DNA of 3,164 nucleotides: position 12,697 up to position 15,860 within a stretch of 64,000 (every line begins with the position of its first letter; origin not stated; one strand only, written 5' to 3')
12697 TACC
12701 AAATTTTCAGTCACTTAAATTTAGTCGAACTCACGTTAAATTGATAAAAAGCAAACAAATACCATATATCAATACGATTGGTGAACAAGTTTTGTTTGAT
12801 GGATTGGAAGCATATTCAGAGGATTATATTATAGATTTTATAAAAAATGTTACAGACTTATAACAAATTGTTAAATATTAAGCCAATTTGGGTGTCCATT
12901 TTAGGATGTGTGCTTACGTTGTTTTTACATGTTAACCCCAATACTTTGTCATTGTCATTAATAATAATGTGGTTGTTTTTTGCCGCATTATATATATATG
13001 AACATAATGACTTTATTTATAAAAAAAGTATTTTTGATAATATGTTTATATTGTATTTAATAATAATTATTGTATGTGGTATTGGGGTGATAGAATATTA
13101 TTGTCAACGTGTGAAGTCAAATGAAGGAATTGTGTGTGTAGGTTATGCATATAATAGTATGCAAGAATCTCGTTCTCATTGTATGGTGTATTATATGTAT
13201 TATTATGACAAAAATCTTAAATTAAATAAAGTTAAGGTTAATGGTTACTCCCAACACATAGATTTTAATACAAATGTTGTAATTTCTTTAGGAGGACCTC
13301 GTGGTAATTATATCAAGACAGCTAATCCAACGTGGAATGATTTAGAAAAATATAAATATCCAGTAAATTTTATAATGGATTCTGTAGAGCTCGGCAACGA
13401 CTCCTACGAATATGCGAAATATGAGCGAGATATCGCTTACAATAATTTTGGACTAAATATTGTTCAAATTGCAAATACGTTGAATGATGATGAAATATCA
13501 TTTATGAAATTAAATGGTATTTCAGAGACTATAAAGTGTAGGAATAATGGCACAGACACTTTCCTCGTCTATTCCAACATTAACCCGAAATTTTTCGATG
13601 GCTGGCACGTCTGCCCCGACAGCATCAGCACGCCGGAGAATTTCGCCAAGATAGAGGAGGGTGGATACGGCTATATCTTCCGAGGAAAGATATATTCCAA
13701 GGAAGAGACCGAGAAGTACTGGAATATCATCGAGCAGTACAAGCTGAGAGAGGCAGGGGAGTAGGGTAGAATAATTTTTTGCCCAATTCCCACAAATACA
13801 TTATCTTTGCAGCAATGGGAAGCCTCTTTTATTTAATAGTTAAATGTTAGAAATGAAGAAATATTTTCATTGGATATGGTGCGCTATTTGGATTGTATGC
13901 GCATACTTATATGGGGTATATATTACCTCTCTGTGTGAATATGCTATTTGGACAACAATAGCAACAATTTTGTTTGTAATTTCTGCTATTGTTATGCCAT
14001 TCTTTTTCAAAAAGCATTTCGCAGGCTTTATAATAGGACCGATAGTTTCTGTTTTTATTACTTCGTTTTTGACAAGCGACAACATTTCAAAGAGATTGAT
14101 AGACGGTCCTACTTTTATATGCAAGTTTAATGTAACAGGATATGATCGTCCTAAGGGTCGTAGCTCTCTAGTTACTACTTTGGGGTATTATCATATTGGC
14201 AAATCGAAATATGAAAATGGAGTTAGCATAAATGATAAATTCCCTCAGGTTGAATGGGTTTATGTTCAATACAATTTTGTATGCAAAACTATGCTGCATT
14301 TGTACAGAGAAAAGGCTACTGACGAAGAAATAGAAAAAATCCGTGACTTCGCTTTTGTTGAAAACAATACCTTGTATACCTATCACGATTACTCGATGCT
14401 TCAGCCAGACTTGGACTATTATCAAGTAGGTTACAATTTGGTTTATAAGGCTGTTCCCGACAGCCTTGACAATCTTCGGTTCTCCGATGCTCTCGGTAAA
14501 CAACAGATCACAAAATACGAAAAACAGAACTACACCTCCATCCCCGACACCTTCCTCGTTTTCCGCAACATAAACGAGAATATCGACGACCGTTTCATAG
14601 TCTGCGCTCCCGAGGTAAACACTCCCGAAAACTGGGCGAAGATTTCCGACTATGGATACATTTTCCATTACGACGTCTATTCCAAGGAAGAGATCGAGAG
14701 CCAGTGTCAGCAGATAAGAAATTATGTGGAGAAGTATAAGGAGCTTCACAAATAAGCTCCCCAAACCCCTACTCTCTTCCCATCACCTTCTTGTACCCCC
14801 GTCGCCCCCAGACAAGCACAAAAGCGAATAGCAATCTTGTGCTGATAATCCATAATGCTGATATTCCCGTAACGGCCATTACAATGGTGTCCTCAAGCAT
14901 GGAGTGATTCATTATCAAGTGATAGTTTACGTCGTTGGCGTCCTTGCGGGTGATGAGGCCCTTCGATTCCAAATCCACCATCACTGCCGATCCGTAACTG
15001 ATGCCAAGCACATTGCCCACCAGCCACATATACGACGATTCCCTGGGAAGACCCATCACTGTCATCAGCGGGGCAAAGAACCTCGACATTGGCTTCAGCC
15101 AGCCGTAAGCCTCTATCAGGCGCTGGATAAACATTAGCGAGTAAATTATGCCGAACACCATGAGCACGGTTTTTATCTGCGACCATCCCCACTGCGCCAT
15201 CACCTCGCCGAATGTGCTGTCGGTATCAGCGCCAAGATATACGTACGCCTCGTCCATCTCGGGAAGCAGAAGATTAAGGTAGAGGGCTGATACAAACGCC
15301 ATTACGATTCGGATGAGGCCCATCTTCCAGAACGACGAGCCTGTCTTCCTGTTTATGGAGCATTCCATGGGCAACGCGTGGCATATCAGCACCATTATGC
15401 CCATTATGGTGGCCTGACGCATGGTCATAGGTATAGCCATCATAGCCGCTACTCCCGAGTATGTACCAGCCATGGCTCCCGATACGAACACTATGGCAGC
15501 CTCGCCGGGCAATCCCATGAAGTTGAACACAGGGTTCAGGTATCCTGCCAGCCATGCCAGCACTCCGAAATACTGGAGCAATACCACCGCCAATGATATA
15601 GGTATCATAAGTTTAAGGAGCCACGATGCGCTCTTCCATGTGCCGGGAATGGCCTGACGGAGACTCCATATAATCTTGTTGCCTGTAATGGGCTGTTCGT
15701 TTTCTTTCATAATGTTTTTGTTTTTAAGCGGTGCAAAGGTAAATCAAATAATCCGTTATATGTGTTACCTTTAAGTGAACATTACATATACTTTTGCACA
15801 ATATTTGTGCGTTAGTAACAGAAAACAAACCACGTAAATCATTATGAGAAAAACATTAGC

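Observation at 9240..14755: Accessory island of three promoter-headed units pairing PD-(D/E)XK nucleases with AT-rich multi-TM proteins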

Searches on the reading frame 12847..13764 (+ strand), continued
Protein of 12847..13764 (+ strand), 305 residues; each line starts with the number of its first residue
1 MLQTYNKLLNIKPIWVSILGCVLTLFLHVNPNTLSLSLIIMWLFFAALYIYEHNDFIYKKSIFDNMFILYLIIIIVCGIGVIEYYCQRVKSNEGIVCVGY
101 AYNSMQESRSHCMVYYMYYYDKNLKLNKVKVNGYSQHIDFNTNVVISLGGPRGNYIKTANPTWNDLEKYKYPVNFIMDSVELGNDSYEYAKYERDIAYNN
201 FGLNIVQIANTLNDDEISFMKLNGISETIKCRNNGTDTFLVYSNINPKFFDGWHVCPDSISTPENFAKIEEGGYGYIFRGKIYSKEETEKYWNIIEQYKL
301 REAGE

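Call 62: search_solved_structures(query=L096:2751-6068:+, max_evalue=1)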
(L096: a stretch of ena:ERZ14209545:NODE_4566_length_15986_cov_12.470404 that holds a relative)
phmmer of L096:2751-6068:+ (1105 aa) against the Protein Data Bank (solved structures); distinct sequences matched with E-value up to 1: 0.

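Call 75: predict_structure(alignment_id=A3)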
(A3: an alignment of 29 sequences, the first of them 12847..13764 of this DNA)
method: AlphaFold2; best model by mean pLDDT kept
length: 305 residues; sequences in the alignment: 29
mean_pLDDT: 86.5   pTM: 0.69
mean pLDDT of the five models: 86.5, 85.8, 85.2, 83.6, 83.2
residues with pLDDT >= 90: 154; 70-90: 124; 50-70: 25; < 50: 2
segments of 3 or more residues with pLDDT < 50: none
pLDDT, mean of each block of 10 residues (from residue 1): 61 87 89 87 86 63 75 83 74 92 87 92 94 81 92 90 96 89 94 92 94 92 90 84 93 93 93 90 90 80 69
secondary structure, 60 per line:
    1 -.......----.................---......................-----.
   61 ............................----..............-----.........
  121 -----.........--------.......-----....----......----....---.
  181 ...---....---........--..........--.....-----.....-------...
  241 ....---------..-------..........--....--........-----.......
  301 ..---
elements in order: H2-8 H13-29 H33-54 H60-88 E93-106 E112-120 E126-134 E143-149 E155-158 H163-168 E173-176 E180-183 H187-190 H194-201 E204-213 E216-220 E226-230 E238-244 H263-272 E275-278 E281-284 H285-288 H294-302

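Call 77: fold_search(model_id=the predicted structure, library=pdb)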
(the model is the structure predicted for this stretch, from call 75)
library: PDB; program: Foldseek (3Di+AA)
matches with E <= 10: 395; with E <= 0.001: 0
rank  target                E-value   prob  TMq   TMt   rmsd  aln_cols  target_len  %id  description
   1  7yny_A                5.6e-02  0.12  0.12  0.12  19.5       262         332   12  Crystal structure of baculovirus LEF-3 from Helicoverpa armigera nucleopolyhedrovirus (released 2023-01-25)
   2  3udg_B                6.6e-02  0.18  0.14  0.19  18.9       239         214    6  Structure of Deinococcus radiodurans SSB bound to ssDNA (released 2012-05-16)
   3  5tik_C                8.8e-02  0.08  0.11  0.11  18.1       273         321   11  Structural basis for inhibition of erythrocyte invasion by antibodies to Plasmodium falciparum protein CyRPA (released 2017-03-01)
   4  3u58_B                1.2e-01  0.14  0.15  0.19  17.3       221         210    8  Crystal Structure of the Tetrahymena telomerase processivity factor Teb1 AB (released 2011-12-28)
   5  3u58_C                1.2e-01  0.12  0.13  0.18  16.7       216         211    9  Crystal Structure of the Tetrahymena telomerase processivity factor Teb1 AB (released 2011-12-28)
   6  4gs3                  1.6e-01  0.94  0.17  0.49   5.1        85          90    8  Dimeric structure of the N-terminal domain of PriB protein from Thermoanaerobacter tencongensis solved ab initio (released 2012-09-19)
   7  7tlw                  1.7e-01  0.87  0.18  0.39   8.8       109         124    9  Murine Meteorin-like C-terminal NTR domain (released 2023-01-25)
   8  7ka0_B                1.8e-01  0.16  0.17  0.07  20.5       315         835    8  Crystal structure of the complex of M. tuberculosis PheRS with cognate precursor tRNA and phenylalanine (released 2021-05-12)
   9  5gjq_L                2.2e-01  0.38  0.14  0.12   7.7        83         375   14  Structure of the human 26S proteasome bound to USP14-UbAl (released 2016-08-17)
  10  6cqo_D                2.4e-01  0.89  0.16  0.43   7.1        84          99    7  Crystal Structure of mitochondrial single-stranded DNA binding proteins from S. cerevisiae (SeMet Labeled), Rim1 (Form (released 2018-05-30)
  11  9bv3_E                2.5e-01  0.28  0.13  0.12   8.9        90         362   17  M1B Midnolin-Proteasome (released 2025-06-11)
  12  8ia0_LA               2.5e-01  0.23  0.16  0.26  18.7       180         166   10  Cryo-EM structure of a Chaetomium thermophilum pre-60S ribosomal subunit - State Puf6 (released 2023-05-17)
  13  7bt6_A                2.8e-01  0.28  0.16  0.25  16.0       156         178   11  Cryo-EM structure of pre-60S ribosome from Saccharomyces cerevisiae rpl4delta63-87 strain at 3.12 Angstroms resolution (released 2020-10-28)
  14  9n6e_I                3.0e-01  0.03  0.08  0.13  19.1       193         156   10  L9-targeting immunogen bound to three copies of L9 Fab (released 2025-12-10)
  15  7k9m_B                3.2e-01  0.41  0.14  0.06  12.1       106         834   10  Crystal structure of the complex of M. tuberculosis PheRS with cognate precursor tRNA and 5'-O-(N-phenylalanyl)sulfamo (released 2021-05-12)
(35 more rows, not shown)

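Call 80: fold_search(model_id=the predicted structure, library=viral)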
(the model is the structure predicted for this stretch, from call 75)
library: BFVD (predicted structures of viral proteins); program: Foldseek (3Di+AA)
matches with E <= 10: 412; with E <= 0.001: 2
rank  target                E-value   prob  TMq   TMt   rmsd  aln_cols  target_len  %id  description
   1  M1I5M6                4.9e-04  0.95  0.16  0.15  16.9       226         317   10  Surface protein [Paramecium bursaria Chlorella virus IL3A]
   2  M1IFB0                6.5e-04  0.96  0.17  0.15  13.6       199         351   13  (no name in the UniProt tables at hand)
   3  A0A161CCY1            2.2e-03  0.38  0.13  0.11  18.8       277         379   10  LEF-3 [Urbanus proteus nucleopolyhedrovirus]
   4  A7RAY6                6.5e-03  0.82  0.17  0.05  15.5       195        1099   15  (no name in the UniProt tables at hand)
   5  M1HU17                8.6e-03  0.91  0.24  0.14  15.9       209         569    9  (no name in the UniProt tables at hand)
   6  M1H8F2                8.6e-03  0.89  0.17  0.11   9.8       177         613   12  (no name in the UniProt tables at hand)
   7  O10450                1.2e-02  0.21  0.12  0.10  18.6       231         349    9  LEF-3 [Spodoptera littoralis nuclear polyhedrosis virus]
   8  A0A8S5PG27            1.2e-02  0.20  0.10  0.16  16.7       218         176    8  Uncharacterized protein [Siphoviridae sp. ctWKa2]
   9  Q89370                1.4e-02  0.69  0.17  0.10  17.7       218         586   10  Uncharacterized protein [Paramecium bursaria Chlorella virus 1]
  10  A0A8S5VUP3            2.5e-02  0.54  0.17  0.24  18.4       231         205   10  (no name in the UniProt tables at hand)
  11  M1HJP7                2.5e-02  0.20  0.13  0.07  17.1       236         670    8  (no name in the UniProt tables at hand)
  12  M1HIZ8                3.0e-02  1.00  0.19  0.09   3.7        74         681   16  (no name in the UniProt tables at hand)
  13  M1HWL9                3.0e-02  0.41  0.15  0.14  19.6       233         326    7  (no name in the UniProt tables at hand)
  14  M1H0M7                5.2e-02  0.25  0.14  0.17  18.8       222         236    6  (no name in the UniProt tables at hand)
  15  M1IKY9                9.1e-02  0.60  0.14  0.12   5.6        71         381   18  (no name in the UniProt tables at hand)
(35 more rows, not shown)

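Call 85: find_related_loci(query=A3, collection=viral_contigs, flank=8000)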
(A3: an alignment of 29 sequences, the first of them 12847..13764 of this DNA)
Query A3 (305 aa) in viral_contigs; peptide patterns used: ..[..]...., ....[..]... (x = any residue, [..] = any of these).
44 stretches matched a pattern, but none encodes a relative of the query by tblastn (E <= 1e-3).

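Call 86: search_dna_similar(query=L096:2751-6068:+, collection=plasmids, mode=protein, max_rows=10)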
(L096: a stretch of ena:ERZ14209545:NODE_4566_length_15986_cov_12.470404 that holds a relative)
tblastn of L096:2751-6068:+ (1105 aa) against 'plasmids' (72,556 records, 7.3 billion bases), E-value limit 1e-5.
Records with a match: 2; places in all: 3; records where one place covers at least 80% of the query: 0.
Best place of each record, by identity: <60% 2.
By first word of the organism name: Persicobacter 1; Bergeyella 1.
By predicted mobility (MOB-suite, as given by PLSDB): non-mobilizable 2.
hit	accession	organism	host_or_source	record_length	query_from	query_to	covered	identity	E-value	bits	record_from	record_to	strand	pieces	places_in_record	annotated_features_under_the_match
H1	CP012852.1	Persicobacter sp. JZB09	cell culture,soil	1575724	201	485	26%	26.6%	2e-10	73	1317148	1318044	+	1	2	none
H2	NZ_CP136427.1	Bergeyella porcorum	pig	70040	273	385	10%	36.8%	2e-6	61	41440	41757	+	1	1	hypothetical protein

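Call 87: get_annotated_region(hit=H2, flank=6000)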
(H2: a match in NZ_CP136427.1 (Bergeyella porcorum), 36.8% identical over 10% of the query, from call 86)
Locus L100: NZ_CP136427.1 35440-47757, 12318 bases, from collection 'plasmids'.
description: Bergeyella porcorum strain QD2021 plasmid pQD2021, complete sequence
organism: Bergeyella porcorum (NCBI taxid 1735111)
taxonomy: Bacteria; Bacteroidota; Flavobacteriia; Flavobacteriales; Weeksellaceae; Bergeyella; Bergeyella porcorum
host: -; source: pig; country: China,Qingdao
typing (MOB-suite, as given by PLSDB): non-mobilizable
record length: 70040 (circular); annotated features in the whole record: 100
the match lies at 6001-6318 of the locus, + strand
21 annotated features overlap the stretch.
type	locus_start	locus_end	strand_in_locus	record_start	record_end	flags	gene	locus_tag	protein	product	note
CDS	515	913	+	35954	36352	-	-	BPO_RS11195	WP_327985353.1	SprB repeat-containing protein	-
CDS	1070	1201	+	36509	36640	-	-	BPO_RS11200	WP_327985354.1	hypothetical protein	-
CDS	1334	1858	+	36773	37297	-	-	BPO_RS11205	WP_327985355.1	T9SS type A sorting domain-containing protein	-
CDS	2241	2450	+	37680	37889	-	-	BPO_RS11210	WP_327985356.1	hypothetical protein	-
CDS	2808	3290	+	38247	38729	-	-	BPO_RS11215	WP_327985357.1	hypothetical protein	-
CDS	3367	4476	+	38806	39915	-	-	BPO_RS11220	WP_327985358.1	hypothetical protein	-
CDS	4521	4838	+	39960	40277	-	-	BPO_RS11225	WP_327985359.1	deaminase domain-containing protein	-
CDS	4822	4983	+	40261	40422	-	-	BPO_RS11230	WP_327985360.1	deaminase domain-containing protein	-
CDS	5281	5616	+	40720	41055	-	-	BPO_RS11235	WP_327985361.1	hypothetical protein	-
CDS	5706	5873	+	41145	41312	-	-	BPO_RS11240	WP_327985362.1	hypothetical protein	-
CDS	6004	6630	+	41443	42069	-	-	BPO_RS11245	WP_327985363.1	hypothetical protein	-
CDS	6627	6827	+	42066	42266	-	-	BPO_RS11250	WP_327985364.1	hypothetical protein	-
CDS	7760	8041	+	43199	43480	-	-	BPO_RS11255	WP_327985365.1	hypothetical protein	-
CDS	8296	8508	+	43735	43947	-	-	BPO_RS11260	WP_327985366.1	hypothetical protein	-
CDS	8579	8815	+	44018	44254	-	-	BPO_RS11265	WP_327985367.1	hypothetical protein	-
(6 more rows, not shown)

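Call 88: get_annotated_region(hit=H1, flank=6000)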
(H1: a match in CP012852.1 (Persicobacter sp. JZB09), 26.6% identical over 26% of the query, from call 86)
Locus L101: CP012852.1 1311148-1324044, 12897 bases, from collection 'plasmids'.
description: Persicobacter sp. JZB09 plasmid JZB09-Plasmid1, complete sequence
organism: Persicobacter sp. JZB09 (NCBI taxid 1085624)
taxonomy: Bacteria; Bacteroidota; Cytophagia; Cytophagales; Persicobacteraceae; Persicobacter; Persicobacter sp. JZB09
host: -; source: cell culture,soil; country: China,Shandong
typing (MOB-suite, as given by PLSDB): non-mobilizable
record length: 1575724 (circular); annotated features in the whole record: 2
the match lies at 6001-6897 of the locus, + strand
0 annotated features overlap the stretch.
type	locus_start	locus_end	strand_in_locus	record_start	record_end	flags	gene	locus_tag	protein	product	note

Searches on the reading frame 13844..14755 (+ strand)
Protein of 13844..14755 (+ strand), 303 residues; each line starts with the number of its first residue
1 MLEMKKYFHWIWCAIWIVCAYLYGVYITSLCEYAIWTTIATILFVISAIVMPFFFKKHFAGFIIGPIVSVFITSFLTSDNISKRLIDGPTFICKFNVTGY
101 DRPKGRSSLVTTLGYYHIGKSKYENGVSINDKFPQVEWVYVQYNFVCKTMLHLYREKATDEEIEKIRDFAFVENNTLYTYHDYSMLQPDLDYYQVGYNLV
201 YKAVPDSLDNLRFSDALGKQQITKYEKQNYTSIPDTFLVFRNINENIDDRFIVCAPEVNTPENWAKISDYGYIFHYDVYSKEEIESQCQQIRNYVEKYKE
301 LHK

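Call 9: search_protein_families(library=pfam, proteins=[window:13844-14755:+], max_evalue=0.01)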
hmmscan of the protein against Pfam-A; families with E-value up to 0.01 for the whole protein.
window:13844-14755:+ (303 aa): 0 families

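Call 10: search_protein_families(library=padloc, proteins=[window:13844-14755:+], max_evalue=0.01)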
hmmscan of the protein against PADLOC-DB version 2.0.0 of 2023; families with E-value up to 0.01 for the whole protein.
window:13844-14755:+ (303 aa): 0 families

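Call 11: search_protein_families(library=ncbifam, proteins=[window:13844-14755:+], max_evalue=1)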
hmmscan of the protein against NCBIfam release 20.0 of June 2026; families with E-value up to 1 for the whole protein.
window:13844-14755:+ (303 aa): 0 families

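Call 12: search_protein_families(library=pfam, proteins=[window:13844-14755:+], max_evalue=10)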
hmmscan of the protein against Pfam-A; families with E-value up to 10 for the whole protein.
window:13844-14755:+ (303 aa): 2 families
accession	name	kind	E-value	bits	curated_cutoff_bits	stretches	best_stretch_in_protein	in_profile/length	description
PF23396.1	DUF7103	-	0.12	12.8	27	1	17-61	70-115/159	Family of unknown function (DUF7103)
PF12698.13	ABC2_membrane_3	-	4.6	6.7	31.6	1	9-75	218-285/347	ABC-2 family transporter protein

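Call 13: search_protein_families(library=phrogs, proteins=[window:13844-14755:+], max_evalue=0.1)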
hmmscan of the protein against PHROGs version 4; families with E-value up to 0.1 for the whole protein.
window:13844-14755:+ (303 aa): 1 family
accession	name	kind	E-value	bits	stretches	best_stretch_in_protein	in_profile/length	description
phrog_7987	-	unknown function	0.0045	18.1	1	10-72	39-100/118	-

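Call 48: search_protein_representatives(protein=window:13844-14755:+)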
Query: 303 residues. Proteins with E-value up to 0.001 (for the whole library): 54; up to 1e-10: 32; up to 1e-30: 18. The best 54 are listed.
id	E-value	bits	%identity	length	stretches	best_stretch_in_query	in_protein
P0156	1.9e-82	293.6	48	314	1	4-300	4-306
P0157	1.0e-52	195.9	45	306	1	17-301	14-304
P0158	3.4e-51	190.9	65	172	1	158-300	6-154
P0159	1.1e-49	185.9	44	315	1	12-300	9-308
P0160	6.9e-49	183.3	78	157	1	177-289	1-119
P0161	6.7e-48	180.1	44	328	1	16-300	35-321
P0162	1.2e-47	179.2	39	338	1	8-297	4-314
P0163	9.9e-47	176.2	47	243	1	82-300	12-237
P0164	2.5e-44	168.4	39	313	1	4-300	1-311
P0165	5.9e-43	163.8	46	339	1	107-302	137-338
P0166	6.5e-40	153.9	43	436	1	70-300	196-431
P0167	9.0e-40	153.4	53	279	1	139-300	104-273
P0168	6.9e-33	130.8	54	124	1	176-291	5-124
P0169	8.9e-33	130.4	36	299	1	5-242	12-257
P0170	7.8e-32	127.3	38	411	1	57-300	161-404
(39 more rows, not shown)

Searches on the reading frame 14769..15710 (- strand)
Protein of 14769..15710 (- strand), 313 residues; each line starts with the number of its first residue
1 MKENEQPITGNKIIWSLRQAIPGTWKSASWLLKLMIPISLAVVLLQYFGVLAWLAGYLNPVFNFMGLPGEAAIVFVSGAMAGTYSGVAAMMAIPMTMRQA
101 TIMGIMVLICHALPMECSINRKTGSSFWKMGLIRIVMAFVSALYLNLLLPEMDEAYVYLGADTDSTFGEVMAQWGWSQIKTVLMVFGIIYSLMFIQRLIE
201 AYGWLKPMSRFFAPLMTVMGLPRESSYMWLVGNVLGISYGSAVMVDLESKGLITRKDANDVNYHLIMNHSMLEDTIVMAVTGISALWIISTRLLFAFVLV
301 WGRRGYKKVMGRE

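Call 9: search_protein_families(library=pfam, proteins=[window:14769-15710:-], max_evalue=0.01)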
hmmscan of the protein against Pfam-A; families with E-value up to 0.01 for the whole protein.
window:14769-15710:- (313 aa): 1 family
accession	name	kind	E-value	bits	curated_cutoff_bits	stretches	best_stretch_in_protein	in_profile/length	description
PF07670.19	Gate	-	4.2e-14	53.3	29.6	2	30-110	3-90/104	Nucleoside recognition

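Call 36: find_related_loci(query=window:14769-15710:-, collection=metagenome_contigs, flank=10000)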
Query window:14769-15710:- (313 aa) in metagenome_contigs; peptide patterns used: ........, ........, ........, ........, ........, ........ (x = any residue, [..] = any of these).
185 stretches matched a pattern; 131 encode a relative of the query (tblastn E <= 1e-3); the best 80 are kept; 80 distinct loci.
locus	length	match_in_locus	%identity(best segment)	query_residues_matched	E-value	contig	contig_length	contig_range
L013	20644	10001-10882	71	11-304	5e-144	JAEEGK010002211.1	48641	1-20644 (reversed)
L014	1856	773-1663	70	11-307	2e-155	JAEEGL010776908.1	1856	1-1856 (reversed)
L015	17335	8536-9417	70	11-304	1e-143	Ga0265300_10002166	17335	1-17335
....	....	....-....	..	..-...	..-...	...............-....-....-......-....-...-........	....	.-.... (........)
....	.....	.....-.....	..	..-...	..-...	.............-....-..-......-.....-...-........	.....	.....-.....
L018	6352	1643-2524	70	11-304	2e-143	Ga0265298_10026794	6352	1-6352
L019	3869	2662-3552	69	11-307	1e-146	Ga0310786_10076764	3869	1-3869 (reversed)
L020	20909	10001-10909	68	11-313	5e-142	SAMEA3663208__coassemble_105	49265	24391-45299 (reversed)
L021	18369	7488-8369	69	11-304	4e-142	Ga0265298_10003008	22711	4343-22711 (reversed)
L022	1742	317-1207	68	11-307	1e-153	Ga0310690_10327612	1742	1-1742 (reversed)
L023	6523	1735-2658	67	11-313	7e-142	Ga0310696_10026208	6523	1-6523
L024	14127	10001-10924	66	11-313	2e-141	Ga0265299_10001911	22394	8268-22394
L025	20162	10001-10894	68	11-308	3e-141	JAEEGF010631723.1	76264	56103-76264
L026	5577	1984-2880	68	11-309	9e-142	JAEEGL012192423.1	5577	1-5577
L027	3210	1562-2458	68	11-309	1e-146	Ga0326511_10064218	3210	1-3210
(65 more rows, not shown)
